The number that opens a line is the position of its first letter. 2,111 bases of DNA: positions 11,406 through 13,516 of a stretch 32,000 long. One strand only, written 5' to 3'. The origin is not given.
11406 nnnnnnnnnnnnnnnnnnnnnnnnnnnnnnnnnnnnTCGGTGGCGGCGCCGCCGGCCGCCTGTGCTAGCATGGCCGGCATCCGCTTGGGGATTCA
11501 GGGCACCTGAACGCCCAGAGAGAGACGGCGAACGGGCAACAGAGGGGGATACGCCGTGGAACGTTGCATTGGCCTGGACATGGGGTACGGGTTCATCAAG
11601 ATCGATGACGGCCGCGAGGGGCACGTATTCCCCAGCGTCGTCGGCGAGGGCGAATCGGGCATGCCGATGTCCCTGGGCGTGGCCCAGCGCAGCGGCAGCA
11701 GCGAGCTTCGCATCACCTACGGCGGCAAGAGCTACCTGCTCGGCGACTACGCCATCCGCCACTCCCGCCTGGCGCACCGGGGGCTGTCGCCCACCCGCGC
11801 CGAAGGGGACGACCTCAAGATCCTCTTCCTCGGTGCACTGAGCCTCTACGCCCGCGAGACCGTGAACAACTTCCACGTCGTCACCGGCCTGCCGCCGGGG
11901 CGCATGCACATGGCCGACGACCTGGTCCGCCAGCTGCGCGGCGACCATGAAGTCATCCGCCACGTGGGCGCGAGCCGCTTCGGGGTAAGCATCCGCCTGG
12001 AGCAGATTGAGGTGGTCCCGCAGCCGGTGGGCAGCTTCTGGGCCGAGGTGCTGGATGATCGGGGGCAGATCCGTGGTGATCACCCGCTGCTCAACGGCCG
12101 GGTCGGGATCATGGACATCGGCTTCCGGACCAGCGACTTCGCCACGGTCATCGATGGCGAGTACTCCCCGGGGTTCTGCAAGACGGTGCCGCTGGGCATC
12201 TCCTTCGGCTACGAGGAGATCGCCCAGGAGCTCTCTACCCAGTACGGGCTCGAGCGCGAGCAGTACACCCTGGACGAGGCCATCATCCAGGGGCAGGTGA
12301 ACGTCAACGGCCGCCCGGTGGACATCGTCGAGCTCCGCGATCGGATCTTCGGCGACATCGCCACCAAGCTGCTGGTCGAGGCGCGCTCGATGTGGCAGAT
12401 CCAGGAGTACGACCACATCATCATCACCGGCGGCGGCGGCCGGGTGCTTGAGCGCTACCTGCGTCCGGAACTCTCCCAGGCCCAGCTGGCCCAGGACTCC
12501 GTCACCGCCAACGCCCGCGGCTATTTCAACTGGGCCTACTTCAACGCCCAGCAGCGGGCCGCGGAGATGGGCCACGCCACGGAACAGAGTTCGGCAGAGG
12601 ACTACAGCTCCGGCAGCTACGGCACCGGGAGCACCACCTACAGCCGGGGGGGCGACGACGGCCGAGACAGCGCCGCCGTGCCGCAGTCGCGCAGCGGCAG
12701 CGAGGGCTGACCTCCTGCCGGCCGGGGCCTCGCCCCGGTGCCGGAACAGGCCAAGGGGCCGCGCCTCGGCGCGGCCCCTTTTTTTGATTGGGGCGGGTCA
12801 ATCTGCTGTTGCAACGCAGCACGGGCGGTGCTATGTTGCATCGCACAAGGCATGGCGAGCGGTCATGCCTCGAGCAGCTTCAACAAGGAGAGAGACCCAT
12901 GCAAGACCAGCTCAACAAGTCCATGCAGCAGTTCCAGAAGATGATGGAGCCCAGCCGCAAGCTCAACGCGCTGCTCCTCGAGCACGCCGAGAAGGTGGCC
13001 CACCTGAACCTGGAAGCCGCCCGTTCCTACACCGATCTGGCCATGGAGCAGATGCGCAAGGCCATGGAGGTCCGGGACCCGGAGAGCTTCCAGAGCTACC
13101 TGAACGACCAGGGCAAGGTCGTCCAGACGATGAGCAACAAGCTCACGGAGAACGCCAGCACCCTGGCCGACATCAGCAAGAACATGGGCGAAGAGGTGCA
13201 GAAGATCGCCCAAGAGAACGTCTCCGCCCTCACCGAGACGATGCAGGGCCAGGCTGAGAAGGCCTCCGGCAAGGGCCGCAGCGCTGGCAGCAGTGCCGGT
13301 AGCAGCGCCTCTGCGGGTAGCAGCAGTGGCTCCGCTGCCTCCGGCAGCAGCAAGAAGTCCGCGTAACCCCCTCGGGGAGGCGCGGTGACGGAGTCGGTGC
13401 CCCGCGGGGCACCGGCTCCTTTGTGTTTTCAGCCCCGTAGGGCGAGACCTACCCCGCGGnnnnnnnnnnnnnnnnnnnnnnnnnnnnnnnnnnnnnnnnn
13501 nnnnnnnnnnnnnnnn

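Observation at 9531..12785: An M23 endopeptidase-bactofilin pair joined in one co-directional unit to a chromosomal ParM-like actin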

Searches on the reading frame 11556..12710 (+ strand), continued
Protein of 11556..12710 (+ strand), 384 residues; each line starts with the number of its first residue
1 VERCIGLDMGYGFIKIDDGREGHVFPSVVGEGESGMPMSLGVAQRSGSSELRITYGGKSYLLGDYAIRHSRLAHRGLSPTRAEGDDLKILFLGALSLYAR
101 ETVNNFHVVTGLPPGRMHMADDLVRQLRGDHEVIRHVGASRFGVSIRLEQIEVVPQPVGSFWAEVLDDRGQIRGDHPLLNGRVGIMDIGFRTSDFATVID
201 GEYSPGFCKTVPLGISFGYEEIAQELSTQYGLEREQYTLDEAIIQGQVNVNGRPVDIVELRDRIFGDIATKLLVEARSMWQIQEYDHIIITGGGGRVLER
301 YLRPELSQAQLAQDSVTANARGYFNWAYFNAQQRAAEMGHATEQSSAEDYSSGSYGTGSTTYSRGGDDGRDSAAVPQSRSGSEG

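Call 74: search_protein_families(library=pfam, proteins=[L079:2247-2690:+, L077:7040-7462:+, L079:2704-3549:+, L066:7093-7431:+], max_evalue=0.01)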
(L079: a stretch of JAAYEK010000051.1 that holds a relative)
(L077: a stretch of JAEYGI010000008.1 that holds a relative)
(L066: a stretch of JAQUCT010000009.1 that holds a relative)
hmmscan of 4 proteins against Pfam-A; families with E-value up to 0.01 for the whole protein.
L079:2247-2690:+ (147 aa): 1 family
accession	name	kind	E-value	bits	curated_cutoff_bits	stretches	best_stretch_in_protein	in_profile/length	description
PF17209.9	Hfq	-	0.0045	17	27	1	17-61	5-49/64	Hfq protein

L077:7040-7462:+ (140 aa): 1 family
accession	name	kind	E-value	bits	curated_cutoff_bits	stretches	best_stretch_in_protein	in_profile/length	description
PF17209.9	Hfq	-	0.0026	17.8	27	1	14-58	5-49/64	Hfq protein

L079:2704-3549:+ (281 aa): 0 families

L066:7093-7431:+ (112 aa): 1 family
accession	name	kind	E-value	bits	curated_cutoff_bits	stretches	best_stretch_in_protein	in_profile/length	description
PF14034.11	Spore_YtrH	-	1e-38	132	27.2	1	10-107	2-99/101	Sporulation protein YtrH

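Call 79: find_related_loci(query=A1, collection=viral_contigs, flank=3000)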
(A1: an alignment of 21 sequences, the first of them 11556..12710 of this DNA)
Query A1 (384 aa) in viral_contigs; peptide patterns used: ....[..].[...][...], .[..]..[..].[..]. (x = any residue, [..] = any of these).
168 stretches matched a pattern; 1 encode a relative of the query (tblastn E <= 1e-3); 1 distinct loci.
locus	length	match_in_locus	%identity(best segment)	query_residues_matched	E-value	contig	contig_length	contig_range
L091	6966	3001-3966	30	1-327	7e-49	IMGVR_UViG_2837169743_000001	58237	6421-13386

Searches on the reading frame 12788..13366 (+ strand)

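Call 3: search_protein_families(library=pfam, proteins=[window:12788-13366:+], max_evalue=0.01)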
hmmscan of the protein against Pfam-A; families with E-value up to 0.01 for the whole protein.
window:12788-13366:+ (192 aa): 1 family
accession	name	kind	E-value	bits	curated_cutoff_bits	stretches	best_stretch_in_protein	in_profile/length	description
PF09361.15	Phasin_2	-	2.5e-18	66.6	24.9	1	46-145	4-100/100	Phasin protein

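Call 4: search_protein_families(library=ncbifam, proteins=[window:12788-13366:+], max_evalue=0.01)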
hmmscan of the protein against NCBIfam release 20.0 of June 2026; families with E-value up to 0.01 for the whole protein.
window:12788-13366:+ (192 aa): 4 families
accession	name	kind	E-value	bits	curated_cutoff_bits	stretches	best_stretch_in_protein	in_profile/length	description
TIGR02809.1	phasin_3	equivalog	8.6e-15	55.3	65.85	1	46-148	7-109/110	phasin family protein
TIGR01841.1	phasin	subfamily_domain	3.6e-09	36.9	30.2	1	65-153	3-88/88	TIGR01841 family phasin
NF004693.0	PRK06032.1-4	equivalog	0.0027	17.6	288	1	56-142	75-162/216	flagellar assembly protein H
NF002138.0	PRK00977.1-2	equivalog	0.0027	17.5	77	0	29-70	20-56/77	exodeoxyribonuclease VII small subunit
